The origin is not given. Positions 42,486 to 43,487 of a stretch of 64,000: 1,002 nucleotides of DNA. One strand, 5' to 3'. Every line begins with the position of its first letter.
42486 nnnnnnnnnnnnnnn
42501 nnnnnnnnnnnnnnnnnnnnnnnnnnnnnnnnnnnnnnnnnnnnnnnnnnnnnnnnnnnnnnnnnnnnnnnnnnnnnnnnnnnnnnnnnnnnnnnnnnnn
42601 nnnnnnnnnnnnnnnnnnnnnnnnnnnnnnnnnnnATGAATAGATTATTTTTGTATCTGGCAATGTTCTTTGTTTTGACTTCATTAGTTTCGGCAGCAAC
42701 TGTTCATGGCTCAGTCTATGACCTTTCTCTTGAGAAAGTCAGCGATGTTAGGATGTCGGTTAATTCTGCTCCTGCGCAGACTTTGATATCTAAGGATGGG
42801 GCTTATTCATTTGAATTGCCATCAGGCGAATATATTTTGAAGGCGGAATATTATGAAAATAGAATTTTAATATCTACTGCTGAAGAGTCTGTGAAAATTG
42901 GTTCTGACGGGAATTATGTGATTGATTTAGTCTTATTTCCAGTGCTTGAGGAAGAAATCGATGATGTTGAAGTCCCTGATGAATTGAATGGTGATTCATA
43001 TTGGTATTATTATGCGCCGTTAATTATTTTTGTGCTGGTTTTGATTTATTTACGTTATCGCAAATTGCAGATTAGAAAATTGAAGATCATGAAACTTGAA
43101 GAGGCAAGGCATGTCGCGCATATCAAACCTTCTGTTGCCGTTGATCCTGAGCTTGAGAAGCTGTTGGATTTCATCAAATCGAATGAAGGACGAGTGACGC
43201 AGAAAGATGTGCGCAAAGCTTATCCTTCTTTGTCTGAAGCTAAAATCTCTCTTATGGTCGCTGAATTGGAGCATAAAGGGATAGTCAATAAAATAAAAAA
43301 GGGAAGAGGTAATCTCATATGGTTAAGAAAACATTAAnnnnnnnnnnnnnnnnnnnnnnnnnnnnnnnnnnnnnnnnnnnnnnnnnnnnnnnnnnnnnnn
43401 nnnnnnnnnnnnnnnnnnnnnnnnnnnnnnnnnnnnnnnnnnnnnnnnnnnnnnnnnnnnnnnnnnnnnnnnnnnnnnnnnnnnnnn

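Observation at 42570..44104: Single-pass membrane regulator: extracytoplasmic beta-sandwich, TM, cytoplasmic winged helix, with overlapping membrane-anchored partner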

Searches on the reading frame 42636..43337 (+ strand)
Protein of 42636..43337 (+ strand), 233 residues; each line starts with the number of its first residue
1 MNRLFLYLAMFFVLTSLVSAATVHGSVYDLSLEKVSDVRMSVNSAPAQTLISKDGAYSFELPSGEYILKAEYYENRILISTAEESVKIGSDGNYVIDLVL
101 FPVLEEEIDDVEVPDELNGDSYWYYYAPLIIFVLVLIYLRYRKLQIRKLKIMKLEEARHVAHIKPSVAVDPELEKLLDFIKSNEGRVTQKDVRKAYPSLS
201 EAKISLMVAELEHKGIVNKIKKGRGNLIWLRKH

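Call 3: search_protein_families(library=pfam, proteins=[window:42636-43337:+], max_evalue=1)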
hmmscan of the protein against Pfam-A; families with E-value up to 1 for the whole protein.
window:42636-43337:+ (233 aa): 5 families
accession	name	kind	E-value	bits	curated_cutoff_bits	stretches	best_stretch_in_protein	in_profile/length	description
PF24034.1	DUF7343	-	4.9e-13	49.2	27.6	1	174-230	6-61/62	Domain of unknown function (DUF7343)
PF13620.12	CarboxypepD_reg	-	0.00056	20.7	32.3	1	22-72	1-56/82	Carboxypeptidase regulatory-like domain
PF23193.1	NOMO_3rd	-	0.016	15.7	27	1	19-75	33-89/120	NOMO third transthyretin-like domain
PF06129.17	Chordopox_G3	-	0.1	13.8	22.3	1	128-173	7-50/108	Chordopoxvirus G3 protein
PF09430.16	EMC7_beta-sandw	-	0.12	13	26.6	1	33-74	5-49/122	ER membrane protein complex subunit 7, beta-sandwich domain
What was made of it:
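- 42636..43337 (+): Gene 1 (233 aa, corrected start): a type-I single-pass membrane protein. Layout: signal peptide 42636-42695; transthyretin-like beta-sandwich about 42696-42944; acidic linker 42945-42995; TM helix about 42996-43058; K/R-rich juxtamembrane helix 43053-43100; DUF7343 wHTH about 43140-43334. Pfam DUF7343 at E=4.9e-13, CarboxypepD_reg at E=5.6e-4, which is below the cutoff (call 3).
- On Pfam DUF7343 (PF24034) winged helix: 49.2 bits against a cutoff of 27.6, E=4.9e-13, residues 174-230 (call 3).
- On CarboxypepD_reg / transthyretin-like beta-sandwich (PF13620): 20.7 bits against a cutoff of 32.3 for the window protein (call 3).
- Closest known: Pfam DUF7343. Same: The window protein is a bona fide member (49.2 bits against a cutoff of 27.6, call 3).
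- Checked: wHTH, residues 169-233, matching Pfam DUF7343 at E=4.9e-13 and 49.2 bits against a cutoff of 27.6 (call 3).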

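Call 4: search_protein_families(library=ncbifam, proteins=[window:42636-43337:+], max_evalue=1)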
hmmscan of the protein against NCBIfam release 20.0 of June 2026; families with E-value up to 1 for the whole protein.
window:42636-43337:+ (233 aa): 0 families
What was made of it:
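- Tried and rejected: Gene 2 against Pfam and NCBIfam gave nothing (calls 3, 4).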

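Call 6: find_homologous_proteins(query=window:42636-43337:+, max_evalue=0.001)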
Query window:42636-43337:+ (233 aa): 1033 proteins with E <= 0.001 among 1278 candidates; the best 120 are listed.
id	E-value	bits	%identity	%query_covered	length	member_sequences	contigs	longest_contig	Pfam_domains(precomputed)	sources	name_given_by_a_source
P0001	6.5e-145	498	100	100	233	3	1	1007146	PF24034.2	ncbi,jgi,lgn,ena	ncbi:MAG: hypothetical protein WC471_01655 [Candidatus Woesearchaeota archaeon]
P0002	2.3e-77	277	51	100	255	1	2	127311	PF13620.13,PF24034.2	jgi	jgi:uncharacterized membrane protein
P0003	8.7e-69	249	54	100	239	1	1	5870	PF24034.2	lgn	-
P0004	2.6e-67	245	55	92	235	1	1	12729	PF13620.13,PF24034.2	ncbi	-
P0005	7.4e-66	240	52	98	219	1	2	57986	PF13620.13,PF24034.2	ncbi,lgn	-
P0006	3.9e-53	198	45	99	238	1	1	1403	PF13620.13,PF24034.2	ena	-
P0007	1.7e-52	196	41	100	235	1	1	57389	PF13620.13,PF24034.2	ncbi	-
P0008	1.9e-52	196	46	100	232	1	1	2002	PF24034.2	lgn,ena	-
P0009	3.0e-52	195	44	93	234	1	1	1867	PF24034.2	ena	-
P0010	4.2e-52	195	47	99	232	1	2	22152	PF24034.2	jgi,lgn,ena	-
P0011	1.4e-51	193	45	92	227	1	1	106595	PF24034.2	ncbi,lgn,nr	ncbi:hypothetical protein KY360_06935 [Candidatus Woesearchaeota archaeon]|nr:hypothetical protein [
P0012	2.1e-51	193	42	99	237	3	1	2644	PF24034.2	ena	-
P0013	2.3e-51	192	42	99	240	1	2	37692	PF13620.13,PF24034.2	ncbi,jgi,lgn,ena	-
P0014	5.9e-51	191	44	99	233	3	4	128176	PF24034.2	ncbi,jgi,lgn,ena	-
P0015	6.2e-51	191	44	98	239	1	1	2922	PF13620.13,PF24034.2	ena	-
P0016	7.8e-51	191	46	99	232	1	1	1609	PF24034.2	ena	-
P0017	1.5e-50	190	40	100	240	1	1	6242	PF13620.13,PF24034.2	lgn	-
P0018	1.6e-50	190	41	99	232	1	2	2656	PF13620.13,PF24034.2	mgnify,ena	mgnify:CR=1 FL=1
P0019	2.7e-50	189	42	99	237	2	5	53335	PF24034.2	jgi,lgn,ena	-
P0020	2.8e-50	189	50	91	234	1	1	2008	PF24034.2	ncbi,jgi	-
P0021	2.8e-50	189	42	99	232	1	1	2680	PF13620.13,PF24034.2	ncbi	-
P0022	2.9e-50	189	43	99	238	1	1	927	PF24034.2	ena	-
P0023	3.7e-50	189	44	98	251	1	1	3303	PF24034.2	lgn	-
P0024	4.5e-50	188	40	98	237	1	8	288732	PF13620.13,PF24034.2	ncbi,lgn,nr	ncbi:hypothetical protein HYW20_00730 [Candidatus Woesearchaeota archaeon]|nr:hypothetical protein [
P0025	6.9e-50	188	42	99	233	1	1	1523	PF13620.13,PF24034.2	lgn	-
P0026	7.1e-50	188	43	99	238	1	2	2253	PF24034.2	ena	-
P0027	1.0e-49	187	41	91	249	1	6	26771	PF24034.2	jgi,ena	-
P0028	1.1e-49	187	41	99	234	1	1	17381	PF24034.2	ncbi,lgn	-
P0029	1.1e-49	187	42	99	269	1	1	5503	PF13620.13,PF24034.2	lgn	-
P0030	1.3e-49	187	43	99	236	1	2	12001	PF13620.13,PF24034.2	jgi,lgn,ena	-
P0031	1.4e-49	187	42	98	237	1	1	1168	PF13620.13,PF24034.2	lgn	-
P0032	1.8e-49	186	43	99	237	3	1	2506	PF13620.13,PF24034.2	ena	-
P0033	1.8e-49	186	41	99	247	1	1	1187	PF13620.13,PF24034.2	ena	-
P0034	2.1e-49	186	46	98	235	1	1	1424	PF24034.2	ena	-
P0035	2.4e-49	186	43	99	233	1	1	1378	PF24034.2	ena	-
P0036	2.8e-49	186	42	100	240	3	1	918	PF13620.13,PF24034.2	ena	-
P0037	3.2e-49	185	40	99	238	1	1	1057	PF13620.13,PF24034.2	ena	-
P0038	3.3e-49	185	39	100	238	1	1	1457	PF13620.13,PF24034.2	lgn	-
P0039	3.4e-49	185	41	100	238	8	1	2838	PF13620.13,PF24034.2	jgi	-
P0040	3.6e-49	185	43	99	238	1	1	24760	PF24034.2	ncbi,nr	ncbi:hypothetical protein HYX04_02895 [Candidatus Woesearchaeota archaeon]|nr:hypothetical protein [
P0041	3.9e-49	185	42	99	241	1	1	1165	PF24034.2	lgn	-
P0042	3.9e-49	185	41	99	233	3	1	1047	PF13620.13,PF24034.2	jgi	-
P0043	4.3e-49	185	42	99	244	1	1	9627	PF13620.13,PF24034.2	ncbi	-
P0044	4.3e-49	185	41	98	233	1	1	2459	PF24034.2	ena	-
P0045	4.4e-49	185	43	99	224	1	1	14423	PF13620.13,PF24034.2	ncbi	-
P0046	5.0e-49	185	41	98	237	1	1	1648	PF24034.2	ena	-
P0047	5.7e-49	185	46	91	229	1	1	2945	PF24034.2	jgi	-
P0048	5.9e-49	185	41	97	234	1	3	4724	PF24034.2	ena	-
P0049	6.5e-49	184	45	92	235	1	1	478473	PF13620.13,PF24034.2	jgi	jgi:uncharacterized membrane protein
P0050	7.7e-49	184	45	100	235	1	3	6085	PF24034.2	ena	-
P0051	1.1e-48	184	39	98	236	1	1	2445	PF13620.13,PF24034.2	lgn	-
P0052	1.1e-48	184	41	99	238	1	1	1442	PF13620.13,PF24034.2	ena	-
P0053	1.2e-48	184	44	97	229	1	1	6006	PF24034.2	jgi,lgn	jgi:uncharacterized membrane protein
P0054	1.3e-48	184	43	92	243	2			PF13620.13,PF24034.2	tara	tara:strand:- start:241 stop:972 length:732 start_codon:yes stop_codon:yes gene_type:complete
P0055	1.4e-48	183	38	100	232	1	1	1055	PF13620.13,PF24034.2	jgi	jgi:uncharacterized membrane protein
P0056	1.4e-48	183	40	99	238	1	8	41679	PF13620.13,PF24034.2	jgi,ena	-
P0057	1.4e-48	183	42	98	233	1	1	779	PF24034.2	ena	-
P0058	1.5e-48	183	40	99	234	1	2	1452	PF13620.13,PF24034.2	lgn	-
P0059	1.6e-48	183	44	100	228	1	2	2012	PF24034.2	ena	-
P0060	1.7e-48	183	43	92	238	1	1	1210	PF24034.2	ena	-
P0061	1.8e-48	183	42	97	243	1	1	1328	PF13620.13,PF24034.2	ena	-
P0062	2.2e-48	183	42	93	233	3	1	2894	PF13620.13,PF24034.2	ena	-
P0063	2.8e-48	182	41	98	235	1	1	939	PF24034.2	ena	-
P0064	3.0e-48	182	42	100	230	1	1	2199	PF24034.2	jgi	-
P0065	3.0e-48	182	41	97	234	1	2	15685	PF24034.2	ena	-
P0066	3.0e-48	182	41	100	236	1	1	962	PF24034.2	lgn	-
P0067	3.2e-48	182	41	99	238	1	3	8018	PF24034.2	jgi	-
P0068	3.3e-48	182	41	99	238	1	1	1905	PF24034.2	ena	-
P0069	3.4e-48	182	41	99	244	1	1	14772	PF24034.2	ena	-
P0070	3.5e-48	182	44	100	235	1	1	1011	PF24034.2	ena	-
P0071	4.1e-48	182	43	99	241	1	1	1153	PF13620.13,PF24034.2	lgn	-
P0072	4.1e-48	182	43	99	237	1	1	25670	PF24034.2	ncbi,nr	ncbi:hypothetical protein HY637_05010 [Candidatus Woesearchaeota archaeon]|nr:hypothetical protein [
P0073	4.3e-48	182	42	98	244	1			PF24034.2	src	-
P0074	4.4e-48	182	38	98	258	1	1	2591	PF24034.2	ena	-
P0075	4.8e-48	182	42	99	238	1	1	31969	PF24034.2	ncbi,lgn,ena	-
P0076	4.8e-48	182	40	99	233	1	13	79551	PF13620.13,PF24034.2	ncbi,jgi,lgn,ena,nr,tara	ncbi:hypothetical protein CMO83_02270 [Candidatus Woesearchaeota archaeon]|jgi:uncharacterized membr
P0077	4.9e-48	182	45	93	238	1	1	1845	PF24034.2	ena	-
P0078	5.0e-48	182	41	100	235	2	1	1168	PF24034.2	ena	-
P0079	5.0e-48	182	43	100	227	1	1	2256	PF24034.2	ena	-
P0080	5.2e-48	181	39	99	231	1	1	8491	PF13620.13,PF24034.2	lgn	-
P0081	5.6e-48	181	42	99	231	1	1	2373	PF13620.13,PF24034.2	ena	-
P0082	5.8e-48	181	39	99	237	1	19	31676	PF24034.2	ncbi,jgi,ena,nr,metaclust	ncbi:hypothetical protein J4234_00680 [Candidatus Woesearchaeota archaeon]|nr:hypothetical protein [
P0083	5.8e-48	181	44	98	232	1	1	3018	PF24034.2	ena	-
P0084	5.9e-48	181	40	99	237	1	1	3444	PF13620.13,PF24034.2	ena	-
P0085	6.1e-48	181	46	45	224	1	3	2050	PF01047.29,PF24034.2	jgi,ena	-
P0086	6.1e-48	181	42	98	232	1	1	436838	PF24034.2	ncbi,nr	ncbi:hypothetical protein HYU09_02865 [Candidatus Woesearchaeota archaeon]|nr:hypothetical protein [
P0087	6.2e-48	181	39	99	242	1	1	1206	PF24034.2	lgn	-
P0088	6.2e-48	181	41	99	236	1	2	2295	PF13620.13,PF24034.2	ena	-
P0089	6.5e-48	181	44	91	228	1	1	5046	PF24034.2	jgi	jgi:uncharacterized membrane protein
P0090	6.7e-48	181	43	93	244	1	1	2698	PF24034.2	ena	-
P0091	6.8e-48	181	40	99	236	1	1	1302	PF24034.2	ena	-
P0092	6.9e-48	181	41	99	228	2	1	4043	PF24034.2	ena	-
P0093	7.0e-48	181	42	99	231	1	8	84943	PF13620.13,PF24034.2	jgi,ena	-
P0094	7.5e-48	181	41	99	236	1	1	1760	PF13620.13,PF24034.2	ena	-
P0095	8.8e-48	181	41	99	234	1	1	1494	PF13620.13,PF24034.2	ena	-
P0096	9.9e-48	181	40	100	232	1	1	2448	PF13620.13,PF24034.2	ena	-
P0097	1.0e-47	181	41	99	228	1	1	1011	PF13620.13,PF24034.2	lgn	-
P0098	1.1e-47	180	43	91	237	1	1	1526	PF13620.13,PF24034.2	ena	-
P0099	1.2e-47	180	43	99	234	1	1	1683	PF24034.2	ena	-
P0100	1.4e-47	180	39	99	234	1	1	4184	PF24034.2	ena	-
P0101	1.4e-47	180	41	94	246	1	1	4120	PF24034.2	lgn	-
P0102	1.5e-47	180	40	99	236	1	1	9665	PF13620.13,PF24034.2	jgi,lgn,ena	-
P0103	1.5e-47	180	41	99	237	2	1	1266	PF13620.13,PF24034.2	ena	-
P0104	1.5e-47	180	41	100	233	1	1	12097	PF24034.2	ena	-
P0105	1.6e-47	180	38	99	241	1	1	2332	PF13620.13,PF24034.2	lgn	-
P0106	1.6e-47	180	40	100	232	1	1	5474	PF24034.2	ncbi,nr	ncbi:hypothetical protein HYX00_03230 [Candidatus Woesearchaeota archaeon]|nr:hypothetical protein [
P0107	1.6e-47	180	39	100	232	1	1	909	PF24034.2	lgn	-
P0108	1.6e-47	180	42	99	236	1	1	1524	PF13620.13,PF24034.2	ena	-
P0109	1.7e-47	180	43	100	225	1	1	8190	PF24034.2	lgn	-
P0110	1.7e-47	180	42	99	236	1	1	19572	PF24034.2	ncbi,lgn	-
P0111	1.7e-47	180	40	99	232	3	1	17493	PF13620.13,PF24034.2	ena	-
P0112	1.7e-47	180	40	99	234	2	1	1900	PF24034.2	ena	-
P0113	2.0e-47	180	42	99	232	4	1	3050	PF24034.2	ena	-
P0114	2.0e-47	180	39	99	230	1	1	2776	PF13620.13,PF24034.2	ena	-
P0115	2.2e-47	179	39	98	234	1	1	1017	PF24034.2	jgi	-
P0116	2.5e-47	179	39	99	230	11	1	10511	PF13620.13,PF24034.2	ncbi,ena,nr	ncbi:hypothetical protein J4480_03560 [Candidatus Woesearchaeota archaeon]|nr:hypothetical protein [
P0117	2.5e-47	179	41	99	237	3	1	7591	PF13620.13,PF24034.2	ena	-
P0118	2.6e-47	179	41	92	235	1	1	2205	PF24034.2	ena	-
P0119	2.7e-47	179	41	99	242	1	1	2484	PF24034.2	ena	-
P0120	2.9e-47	179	41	91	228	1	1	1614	PF13620.13,PF24034.2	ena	-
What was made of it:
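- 42636..43337 (+): 100% identical to public protein P0001, 233 aa (call 6).
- On CarboxypepD_reg / transthyretin-like beta-sandwich (PF13620): Many homologs do carry precomputed PF13620 (call 6).
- Closest known: Pfam DUF7343. Same: Many homologs already carry both precomputed domains (call 6).
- Checked: The public annotation of the same protein is 233 aa (P0001, call 6). There are 1033 homologs at E<=1e-3 with the same length and architecture (call 6).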

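Call 7: search_solved_structures(query=window:42636-43337:+, max_evalue=10, show_alignments=2)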
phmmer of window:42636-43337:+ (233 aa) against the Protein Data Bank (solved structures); distinct sequences matched with E-value up to 10: 0.

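Call 12: find_related_loci(query=A1, collection=genome_contigs, flank=4000)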
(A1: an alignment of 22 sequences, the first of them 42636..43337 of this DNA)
Query A1 (233 aa) in genome_contigs; peptide patterns used: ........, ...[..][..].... (x = any residue, [..] = any of these).
490 stretches matched a pattern; 415 encode a relative of the query (tblastn E <= 1e-3); the best 80 are kept; 80 distinct loci.
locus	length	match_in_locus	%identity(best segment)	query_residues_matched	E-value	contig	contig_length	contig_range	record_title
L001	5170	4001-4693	41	2-232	8e-57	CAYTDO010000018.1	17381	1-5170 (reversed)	MAG TPA_asm: uncultured Methanosarcinales archaeon isolate binchicken_co203_461 genome assembly, contig: k141_3384351, w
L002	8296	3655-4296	43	3-226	1e-56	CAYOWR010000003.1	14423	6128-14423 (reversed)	MAG TPA_asm: uncultured Methanosarcinales archaeon isolate binchicken_co251_888 genome assembly, contig: NODE_5798_lengt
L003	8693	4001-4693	40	3-231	6e-56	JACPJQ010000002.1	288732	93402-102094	MAG: Candidatus Woesearchaeota archaeon isolate NC_groundwater_472_Ag_B-0.1um_38_40 S34_3B_scaffold_114527, whole genome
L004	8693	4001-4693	43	3-230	5e-56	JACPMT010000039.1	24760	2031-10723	MAG: Candidatus Woesearchaeota archaeon isolate NC_groundwater_556_Ag_S-0.1um_39_10 S35_SO-1_scaffold_262461, whole geno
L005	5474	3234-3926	40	1-232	3e-55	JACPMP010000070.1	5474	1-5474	MAG: Candidatus Woesearchaeota archaeon isolate NC_groundwater_552_Ag_S-0.1um_34_16 S35_SO-1_scaffold_248218, whole geno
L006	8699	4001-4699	39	3-233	4e-54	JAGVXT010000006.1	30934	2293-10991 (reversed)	Candidatus Woesearchaeota archaeon isolate RIFCSPLOWO2_01_FULL_38_40 rifcsplowo2_01_scaffold_2832, whole genome shotgun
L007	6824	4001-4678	43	3-226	8e-54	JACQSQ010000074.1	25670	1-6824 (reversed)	MAG: Candidatus Woesearchaeota archaeon isolate NC_groundwater_1389_Ag_S-0.2um_39_97 S_p2_S4_coassembly_k141_2597571, wh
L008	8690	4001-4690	40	4-233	2e-53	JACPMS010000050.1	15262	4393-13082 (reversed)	MAG: Candidatus Woesearchaeota archaeon isolate NC_groundwater_555_Ag_S-0.1um_38_11 S35_SO-1_scaffold_180180, whole geno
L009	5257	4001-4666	42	2-225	1e-53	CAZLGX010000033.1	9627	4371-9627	MAG TPA_asm: uncultured Methanosarcinales archaeon isolate SRP269290_co3_950 genome assembly, contig: NODE_9271_length_9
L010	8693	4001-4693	42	3-232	1e-53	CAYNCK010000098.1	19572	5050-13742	MAG TPA_asm: uncultured Methanosarcinales archaeon isolate binchicken_co203_103 genome assembly, contig: k141_2287323, w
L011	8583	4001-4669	39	3-230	2e-53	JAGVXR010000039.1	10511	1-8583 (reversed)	Candidatus Woesearchaeota archaeon isolate RIFCSPHIGHO2_01_FULL_38_11 rifcsphigho2_01_scaffold_29896, whole genome shotg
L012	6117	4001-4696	45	6-232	2e-52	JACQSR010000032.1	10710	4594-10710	MAG: Candidatus Woesearchaeota archaeon isolate NC_groundwater_1390_Ag_S-0.2um_45_88 S_p2_S4_coassembly_k141_3643394, wh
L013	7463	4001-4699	41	1-232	3e-52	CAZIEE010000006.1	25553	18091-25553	MAG TPA_asm: uncultured Methanosarcinales archaeon isolate SRP090828_co1_47 genome assembly, contig: NODE_291_length_255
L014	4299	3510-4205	41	3-232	9e-52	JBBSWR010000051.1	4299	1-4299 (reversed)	MAG: Nanoarchaeota archaeon isolate H43-bin135_1 H43_bin135_1_000000000051, whole genome shotgun sequence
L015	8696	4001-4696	40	3-232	9e-52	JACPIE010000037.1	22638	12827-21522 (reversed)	MAG: Candidatus Woesearchaeota archaeon isolate NC_groundwater_432_Ag_B-0.1um_40_22 GD18-4_B1_scaffold_2039335, whole ge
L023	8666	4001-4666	41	5-230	2e-50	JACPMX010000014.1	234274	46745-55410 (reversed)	MAG: Candidatus Woesearchaeota archaeon isolate NC_groundwater_560_Ag_S-0.1um_42_26 S35_SO-1_scaffold_500290, whole geno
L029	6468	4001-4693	40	3-233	1e-49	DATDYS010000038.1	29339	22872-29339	MAG TPA_asm: Candidatus Nanoarchaeia archaeon isolate SMAG_U8171 k141_1066347, whole genome shotgun sequence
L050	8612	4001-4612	43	20-232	2e-46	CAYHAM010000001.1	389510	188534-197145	MAG TPA_asm: uncultured Methanosarcinales archaeon isolate ERP119294_co1_446 genome assembly, contig: NODE_19_length_389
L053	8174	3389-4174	35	1-232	6e-46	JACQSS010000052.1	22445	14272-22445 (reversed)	MAG: Candidatus Woesearchaeota archaeon isolate NC_groundwater_1391_Ag_S-0.2um_48_40 S_p2_S4_coassembly_k141_2889837, wh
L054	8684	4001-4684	39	4-233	4e-46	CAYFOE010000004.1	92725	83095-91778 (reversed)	MAG TPA_asm: Candidatus Woesearchaeota archaeon isolate ERP019367_co1_77 genome assembly, contig: NODE_319_length_92725_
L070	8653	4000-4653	40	14-233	4e-44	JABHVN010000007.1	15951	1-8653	MAG: Candidatus Woesearchaeota archaeon isolate SI047_bin109 k141_205599, whole genome shotgun sequence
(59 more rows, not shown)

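Call 19: predict_structure(alignment_id=A1)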
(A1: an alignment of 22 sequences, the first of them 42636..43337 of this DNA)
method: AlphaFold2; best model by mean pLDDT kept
length: 233 residues; sequences in the alignment: 22
mean_pLDDT: 83.1   pTM: 0.45
mean pLDDT of the five models: 83.1, 80.8, 80.7, 72.0, 71.1
residues with pLDDT >= 90: 92; 70-90: 102; 50-70: 26; < 50: 13
segments of 3 or more residues with pLDDT < 50: 114-119, 162-166
pLDDT, mean of each block of 10 residues (from residue 1): 81 75 96 96 92 95 95 92 95 95 70 50 78 90 82 64 52 87 88 90 89 86 79 65
secondary structure, 60 per line:
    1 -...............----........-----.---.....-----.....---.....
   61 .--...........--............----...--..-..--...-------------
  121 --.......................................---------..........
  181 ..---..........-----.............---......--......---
elements in order: H2-16 E21-28 E38-42 E48-52 E56-61 E64-74 E77-88 E93-95 H123-161 H171-182 E186-188 H189-195 H201-213 E217-222 E225-230
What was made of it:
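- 42636..43337 (+): AF2 mean pLDDT 83 (call 19).
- On Pfam DUF7343 (PF24034) winged helix: The AF2 model has H171-182, E186-188, H189-195, H201-213, E217-222 and E225-230, with pLDDT about 88 (call 19).
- On CarboxypepD_reg / transthyretin-like beta-sandwich (PF13620): Model pLDDT is above 92 over residues 21-100 (call 19).
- Checked: Beta-sandwich, residues 21-100, AF2 pLDDT above 92 (call 19).
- It has type-I topology with an exposed acidic linker of about 20 residues and low model confidence (pLDDT about 50 at residues 114-119, call 19).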
